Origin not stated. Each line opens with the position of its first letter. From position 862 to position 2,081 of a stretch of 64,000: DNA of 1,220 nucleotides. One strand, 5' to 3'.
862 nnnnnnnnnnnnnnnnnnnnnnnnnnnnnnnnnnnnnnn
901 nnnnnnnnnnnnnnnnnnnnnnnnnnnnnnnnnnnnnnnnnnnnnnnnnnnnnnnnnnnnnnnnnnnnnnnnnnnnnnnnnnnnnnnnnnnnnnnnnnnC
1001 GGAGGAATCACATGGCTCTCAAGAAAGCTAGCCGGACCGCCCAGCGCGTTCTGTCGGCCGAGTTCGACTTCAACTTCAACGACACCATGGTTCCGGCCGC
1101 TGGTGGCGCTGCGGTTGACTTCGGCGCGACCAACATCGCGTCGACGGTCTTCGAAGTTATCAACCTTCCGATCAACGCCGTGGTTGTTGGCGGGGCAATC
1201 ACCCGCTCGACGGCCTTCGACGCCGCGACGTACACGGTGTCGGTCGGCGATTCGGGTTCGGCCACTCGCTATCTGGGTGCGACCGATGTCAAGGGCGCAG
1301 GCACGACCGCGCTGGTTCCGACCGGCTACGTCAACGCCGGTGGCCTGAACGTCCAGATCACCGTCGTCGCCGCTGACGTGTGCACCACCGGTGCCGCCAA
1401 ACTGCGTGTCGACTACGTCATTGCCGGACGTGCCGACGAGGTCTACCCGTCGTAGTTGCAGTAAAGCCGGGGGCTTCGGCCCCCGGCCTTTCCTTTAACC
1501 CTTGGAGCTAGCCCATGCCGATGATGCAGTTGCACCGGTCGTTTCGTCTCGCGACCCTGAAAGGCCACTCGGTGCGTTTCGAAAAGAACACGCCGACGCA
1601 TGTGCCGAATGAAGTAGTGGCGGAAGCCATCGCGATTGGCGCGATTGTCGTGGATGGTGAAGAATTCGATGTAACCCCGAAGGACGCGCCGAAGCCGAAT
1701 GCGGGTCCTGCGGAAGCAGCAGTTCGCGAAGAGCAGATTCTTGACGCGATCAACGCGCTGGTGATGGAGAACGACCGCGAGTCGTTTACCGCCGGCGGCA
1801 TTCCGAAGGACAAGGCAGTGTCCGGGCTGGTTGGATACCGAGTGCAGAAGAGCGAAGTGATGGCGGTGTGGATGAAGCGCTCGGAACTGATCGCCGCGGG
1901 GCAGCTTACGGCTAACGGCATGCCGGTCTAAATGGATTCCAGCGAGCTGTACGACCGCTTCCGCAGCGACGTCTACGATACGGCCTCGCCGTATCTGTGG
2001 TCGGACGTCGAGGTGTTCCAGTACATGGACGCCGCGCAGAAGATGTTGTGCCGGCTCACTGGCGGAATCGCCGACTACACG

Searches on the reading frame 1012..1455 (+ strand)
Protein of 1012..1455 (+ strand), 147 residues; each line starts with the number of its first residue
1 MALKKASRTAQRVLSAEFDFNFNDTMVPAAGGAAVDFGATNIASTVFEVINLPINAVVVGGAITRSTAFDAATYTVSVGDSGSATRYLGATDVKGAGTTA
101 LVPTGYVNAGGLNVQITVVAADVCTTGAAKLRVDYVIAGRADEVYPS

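Call 17: search_protein_families(library=phrogs, proteins=[window:1012-1455:+], max_evalue=0.00001)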
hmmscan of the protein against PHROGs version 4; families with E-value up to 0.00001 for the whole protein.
window:1012-1455:+ (147 aa): 1 family
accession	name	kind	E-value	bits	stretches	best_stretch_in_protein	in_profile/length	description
phrog_20969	-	lysis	2.3e-06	28.8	1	33-129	28-127/147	Rz-like spanin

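Call 26: search_protein_families(library=pfam, proteins=[window:1012-1455:+], max_evalue=0.001)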
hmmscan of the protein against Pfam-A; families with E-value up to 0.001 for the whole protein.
window:1012-1455:+ (147 aa): 0 families

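Call 62: find_encoding_contigs(protein=window:1012-1455:+, flank=10000, max_places=2)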
Protein window:1012-1455:+ (147 aa): 3 contigs read that carry it; 1 place shown.
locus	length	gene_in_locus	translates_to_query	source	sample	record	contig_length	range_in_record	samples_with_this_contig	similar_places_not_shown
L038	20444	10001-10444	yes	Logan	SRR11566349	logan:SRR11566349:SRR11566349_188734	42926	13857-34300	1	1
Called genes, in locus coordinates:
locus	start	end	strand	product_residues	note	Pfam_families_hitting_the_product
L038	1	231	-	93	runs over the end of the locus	-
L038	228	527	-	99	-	-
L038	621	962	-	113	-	-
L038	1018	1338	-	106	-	-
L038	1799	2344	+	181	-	-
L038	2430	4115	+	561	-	PF03237:Terminase_6N, PF17289:Terminase_6C (weak)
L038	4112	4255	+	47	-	-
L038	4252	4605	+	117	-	PF19174:DUF5856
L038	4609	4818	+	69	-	-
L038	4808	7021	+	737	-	PF16510:P22_portal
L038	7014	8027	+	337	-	-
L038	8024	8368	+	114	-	-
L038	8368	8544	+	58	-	-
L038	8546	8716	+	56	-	-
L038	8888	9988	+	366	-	PF13252:Phage_capsid_3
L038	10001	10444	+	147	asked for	-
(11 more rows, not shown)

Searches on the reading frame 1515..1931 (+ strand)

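Call 17: search_protein_families(library=phrogs, proteins=[window:1515-1931:+], max_evalue=0.00001)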
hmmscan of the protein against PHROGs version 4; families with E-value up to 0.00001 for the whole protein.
window:1515-1931:+ (138 aa): 1 family
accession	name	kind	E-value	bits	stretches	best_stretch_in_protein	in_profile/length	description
phrog_2498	-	unknown function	7e-07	30.6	1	17-123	25-144/149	-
